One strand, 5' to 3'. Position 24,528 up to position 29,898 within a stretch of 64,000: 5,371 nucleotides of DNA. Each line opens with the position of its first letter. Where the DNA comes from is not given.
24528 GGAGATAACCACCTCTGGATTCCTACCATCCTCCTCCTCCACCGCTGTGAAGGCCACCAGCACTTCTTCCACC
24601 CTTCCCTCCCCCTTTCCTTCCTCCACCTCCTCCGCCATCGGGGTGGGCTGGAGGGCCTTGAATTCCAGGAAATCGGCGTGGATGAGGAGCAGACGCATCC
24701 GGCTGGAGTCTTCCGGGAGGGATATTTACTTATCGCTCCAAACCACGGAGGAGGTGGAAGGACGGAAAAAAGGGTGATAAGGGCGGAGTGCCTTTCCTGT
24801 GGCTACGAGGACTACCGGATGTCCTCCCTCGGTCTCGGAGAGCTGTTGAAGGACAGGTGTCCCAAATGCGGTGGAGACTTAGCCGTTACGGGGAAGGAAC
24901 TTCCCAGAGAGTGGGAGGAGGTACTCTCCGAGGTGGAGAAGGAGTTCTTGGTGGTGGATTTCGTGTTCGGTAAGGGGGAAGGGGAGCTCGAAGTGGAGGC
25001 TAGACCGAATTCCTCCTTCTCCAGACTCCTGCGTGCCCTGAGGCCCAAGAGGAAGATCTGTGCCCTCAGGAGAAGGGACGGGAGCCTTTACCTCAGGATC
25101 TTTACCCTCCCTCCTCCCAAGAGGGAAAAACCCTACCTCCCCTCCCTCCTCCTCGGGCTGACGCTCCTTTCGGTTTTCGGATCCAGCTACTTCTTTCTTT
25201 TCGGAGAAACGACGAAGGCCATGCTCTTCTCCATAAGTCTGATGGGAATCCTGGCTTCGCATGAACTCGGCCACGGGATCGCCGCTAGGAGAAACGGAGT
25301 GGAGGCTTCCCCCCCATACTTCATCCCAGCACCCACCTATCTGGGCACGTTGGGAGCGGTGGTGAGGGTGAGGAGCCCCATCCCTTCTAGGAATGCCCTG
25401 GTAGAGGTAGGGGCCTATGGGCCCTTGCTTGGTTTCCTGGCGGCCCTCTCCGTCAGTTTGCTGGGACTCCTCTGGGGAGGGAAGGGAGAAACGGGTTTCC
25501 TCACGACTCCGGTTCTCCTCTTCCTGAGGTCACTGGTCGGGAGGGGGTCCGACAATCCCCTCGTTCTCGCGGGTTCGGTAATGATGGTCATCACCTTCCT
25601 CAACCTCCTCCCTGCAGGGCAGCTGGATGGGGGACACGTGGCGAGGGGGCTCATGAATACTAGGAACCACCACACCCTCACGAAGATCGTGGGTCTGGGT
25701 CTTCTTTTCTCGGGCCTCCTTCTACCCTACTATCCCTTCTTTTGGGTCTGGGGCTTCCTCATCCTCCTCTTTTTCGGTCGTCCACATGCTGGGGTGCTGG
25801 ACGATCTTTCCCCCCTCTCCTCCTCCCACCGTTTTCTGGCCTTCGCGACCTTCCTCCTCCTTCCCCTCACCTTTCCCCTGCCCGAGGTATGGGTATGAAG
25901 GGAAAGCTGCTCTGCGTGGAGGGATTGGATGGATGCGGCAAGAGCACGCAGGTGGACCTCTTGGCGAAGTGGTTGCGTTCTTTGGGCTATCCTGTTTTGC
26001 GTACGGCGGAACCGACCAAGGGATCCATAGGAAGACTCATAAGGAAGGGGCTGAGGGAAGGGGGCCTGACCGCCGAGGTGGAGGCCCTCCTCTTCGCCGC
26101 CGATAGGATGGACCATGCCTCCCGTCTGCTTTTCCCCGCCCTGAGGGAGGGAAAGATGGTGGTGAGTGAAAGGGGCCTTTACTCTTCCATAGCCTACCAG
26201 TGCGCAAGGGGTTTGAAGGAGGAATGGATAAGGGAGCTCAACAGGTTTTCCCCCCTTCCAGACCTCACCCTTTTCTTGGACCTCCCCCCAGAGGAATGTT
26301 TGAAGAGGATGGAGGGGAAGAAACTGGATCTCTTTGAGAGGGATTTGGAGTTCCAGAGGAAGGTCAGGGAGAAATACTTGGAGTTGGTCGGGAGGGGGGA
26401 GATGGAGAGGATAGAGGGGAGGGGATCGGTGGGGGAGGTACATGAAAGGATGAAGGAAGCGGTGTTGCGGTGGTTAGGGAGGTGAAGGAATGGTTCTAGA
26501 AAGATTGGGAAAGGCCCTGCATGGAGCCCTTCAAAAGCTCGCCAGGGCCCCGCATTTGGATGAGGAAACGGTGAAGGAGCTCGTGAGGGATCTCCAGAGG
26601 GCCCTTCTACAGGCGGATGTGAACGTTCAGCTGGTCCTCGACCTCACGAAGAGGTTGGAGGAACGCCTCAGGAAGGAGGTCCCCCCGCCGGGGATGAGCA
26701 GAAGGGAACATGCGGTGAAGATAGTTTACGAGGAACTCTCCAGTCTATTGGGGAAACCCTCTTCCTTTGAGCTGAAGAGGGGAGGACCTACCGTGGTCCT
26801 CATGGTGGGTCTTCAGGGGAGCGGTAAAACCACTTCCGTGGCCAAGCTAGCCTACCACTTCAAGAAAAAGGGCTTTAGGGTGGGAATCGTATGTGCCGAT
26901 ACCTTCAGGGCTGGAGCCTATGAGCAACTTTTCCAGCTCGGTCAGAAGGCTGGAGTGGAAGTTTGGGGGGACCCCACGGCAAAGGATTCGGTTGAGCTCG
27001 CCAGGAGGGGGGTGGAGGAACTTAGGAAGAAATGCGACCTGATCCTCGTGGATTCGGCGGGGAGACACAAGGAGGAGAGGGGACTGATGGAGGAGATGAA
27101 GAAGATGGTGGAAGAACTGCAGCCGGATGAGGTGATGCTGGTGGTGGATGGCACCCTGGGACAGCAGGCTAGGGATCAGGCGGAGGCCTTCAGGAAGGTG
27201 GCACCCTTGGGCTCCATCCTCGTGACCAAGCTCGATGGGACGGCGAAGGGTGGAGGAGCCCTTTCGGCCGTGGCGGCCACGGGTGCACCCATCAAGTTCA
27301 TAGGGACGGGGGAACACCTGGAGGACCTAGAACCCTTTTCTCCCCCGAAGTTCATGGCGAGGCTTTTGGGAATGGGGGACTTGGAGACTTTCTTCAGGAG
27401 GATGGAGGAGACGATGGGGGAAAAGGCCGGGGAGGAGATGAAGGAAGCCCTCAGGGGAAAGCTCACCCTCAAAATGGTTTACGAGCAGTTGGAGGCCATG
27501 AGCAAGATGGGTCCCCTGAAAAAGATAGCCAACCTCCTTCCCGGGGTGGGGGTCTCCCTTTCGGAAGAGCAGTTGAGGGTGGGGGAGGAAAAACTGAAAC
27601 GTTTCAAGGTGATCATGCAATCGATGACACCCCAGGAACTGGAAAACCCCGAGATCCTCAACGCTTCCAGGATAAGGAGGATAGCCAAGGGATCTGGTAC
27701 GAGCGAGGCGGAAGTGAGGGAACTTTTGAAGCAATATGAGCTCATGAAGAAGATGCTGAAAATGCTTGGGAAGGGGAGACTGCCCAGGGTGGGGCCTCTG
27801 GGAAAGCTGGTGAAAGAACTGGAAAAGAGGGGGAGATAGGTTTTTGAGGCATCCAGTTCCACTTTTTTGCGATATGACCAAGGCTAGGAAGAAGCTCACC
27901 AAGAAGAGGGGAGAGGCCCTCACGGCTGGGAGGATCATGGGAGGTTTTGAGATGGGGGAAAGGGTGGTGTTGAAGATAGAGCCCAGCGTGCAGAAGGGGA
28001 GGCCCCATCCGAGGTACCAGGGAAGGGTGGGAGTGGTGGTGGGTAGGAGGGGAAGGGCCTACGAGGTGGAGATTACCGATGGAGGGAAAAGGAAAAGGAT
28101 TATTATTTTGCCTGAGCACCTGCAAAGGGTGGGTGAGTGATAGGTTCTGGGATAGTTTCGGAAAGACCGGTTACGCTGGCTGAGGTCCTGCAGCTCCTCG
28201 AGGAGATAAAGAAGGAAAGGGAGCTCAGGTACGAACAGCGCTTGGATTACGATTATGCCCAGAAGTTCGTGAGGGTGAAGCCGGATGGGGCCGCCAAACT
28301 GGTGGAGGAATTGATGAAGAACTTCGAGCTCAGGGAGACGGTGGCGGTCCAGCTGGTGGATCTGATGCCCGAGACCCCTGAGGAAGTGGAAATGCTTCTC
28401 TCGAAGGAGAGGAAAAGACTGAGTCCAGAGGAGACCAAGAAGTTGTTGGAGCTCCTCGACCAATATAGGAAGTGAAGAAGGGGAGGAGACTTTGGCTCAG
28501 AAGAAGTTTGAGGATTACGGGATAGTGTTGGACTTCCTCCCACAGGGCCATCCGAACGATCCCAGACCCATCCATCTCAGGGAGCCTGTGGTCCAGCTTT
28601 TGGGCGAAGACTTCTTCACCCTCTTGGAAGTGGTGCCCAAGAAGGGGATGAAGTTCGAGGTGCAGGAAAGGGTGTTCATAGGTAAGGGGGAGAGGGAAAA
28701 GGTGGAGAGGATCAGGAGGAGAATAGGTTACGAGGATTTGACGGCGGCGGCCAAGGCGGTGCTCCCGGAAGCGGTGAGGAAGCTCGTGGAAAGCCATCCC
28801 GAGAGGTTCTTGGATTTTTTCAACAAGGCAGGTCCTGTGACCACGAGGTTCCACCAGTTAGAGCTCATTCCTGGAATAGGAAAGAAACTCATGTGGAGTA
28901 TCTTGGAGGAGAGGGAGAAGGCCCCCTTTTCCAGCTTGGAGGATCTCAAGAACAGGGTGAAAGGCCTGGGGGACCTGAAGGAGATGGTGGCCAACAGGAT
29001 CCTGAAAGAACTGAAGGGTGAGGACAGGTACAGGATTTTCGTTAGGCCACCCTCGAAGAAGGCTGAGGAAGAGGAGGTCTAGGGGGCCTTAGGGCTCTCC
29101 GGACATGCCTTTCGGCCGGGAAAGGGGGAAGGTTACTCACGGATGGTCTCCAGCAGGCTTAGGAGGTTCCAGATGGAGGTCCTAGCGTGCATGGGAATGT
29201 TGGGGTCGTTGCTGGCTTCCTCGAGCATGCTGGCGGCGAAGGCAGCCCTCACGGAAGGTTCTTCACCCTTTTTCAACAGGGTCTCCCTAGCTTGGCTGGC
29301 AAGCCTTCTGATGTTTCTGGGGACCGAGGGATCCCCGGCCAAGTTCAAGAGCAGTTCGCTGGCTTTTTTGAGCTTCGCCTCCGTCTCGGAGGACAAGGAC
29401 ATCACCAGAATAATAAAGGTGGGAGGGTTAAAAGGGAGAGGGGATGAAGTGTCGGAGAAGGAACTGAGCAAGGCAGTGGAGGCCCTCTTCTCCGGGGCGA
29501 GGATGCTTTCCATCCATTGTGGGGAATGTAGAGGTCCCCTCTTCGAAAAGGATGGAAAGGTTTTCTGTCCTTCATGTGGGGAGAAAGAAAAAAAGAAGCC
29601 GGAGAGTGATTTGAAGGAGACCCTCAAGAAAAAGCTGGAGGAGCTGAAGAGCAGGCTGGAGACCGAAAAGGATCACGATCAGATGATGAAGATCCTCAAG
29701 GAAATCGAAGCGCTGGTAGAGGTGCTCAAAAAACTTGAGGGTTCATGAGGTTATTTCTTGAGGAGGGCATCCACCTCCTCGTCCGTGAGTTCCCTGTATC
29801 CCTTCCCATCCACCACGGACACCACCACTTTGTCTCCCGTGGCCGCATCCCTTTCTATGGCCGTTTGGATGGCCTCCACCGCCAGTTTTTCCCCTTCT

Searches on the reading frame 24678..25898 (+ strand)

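Call 79: search_protein_families(library=pfam, proteins=[window:24678-25898:+], max_evalue=0.001)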
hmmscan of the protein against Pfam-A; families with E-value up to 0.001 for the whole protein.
window:24678-25898:+ (406 aa): 1 family
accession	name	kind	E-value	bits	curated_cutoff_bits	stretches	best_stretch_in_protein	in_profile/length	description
PF02163.28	Peptidase_M50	-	1.2e-18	67.7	27.2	1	184-336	2-204/221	Peptidase family M50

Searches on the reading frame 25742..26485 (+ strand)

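Call 79: search_protein_families(library=pfam, proteins=[window:25742-26485:+], max_evalue=0.001)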
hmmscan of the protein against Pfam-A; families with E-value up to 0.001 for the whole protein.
window:25742-26485:+ (247 aa): 3 families
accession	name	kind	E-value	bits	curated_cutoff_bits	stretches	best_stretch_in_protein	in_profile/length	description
PF02223.23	Thymidylate_kin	-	1.6e-46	158.8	27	1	59-236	1-184/185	Thymidylate kinase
PF01712.25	dNK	-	1.9e-06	28.2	27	0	148-214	102-157/203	Deoxynucleoside kinase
PF13521.12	AAA_28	-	1.1e-05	26.1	27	1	58-214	3-148/164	AAA domain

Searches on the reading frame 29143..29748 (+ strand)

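Call 79: search_protein_families(library=pfam, proteins=[window:29143-29748:+], max_evalue=0.001)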
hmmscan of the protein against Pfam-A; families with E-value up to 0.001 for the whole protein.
window:29143-29748:+ (201 aa): 1 family
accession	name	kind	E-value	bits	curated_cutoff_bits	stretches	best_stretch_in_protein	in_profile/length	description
PF06677.18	Auto_anti-p27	-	5.4e-11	42.8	24.1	1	110-146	2-40/40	Sjogren's syndrome/scleroderma autoantigen 1 (Autoantigen p27)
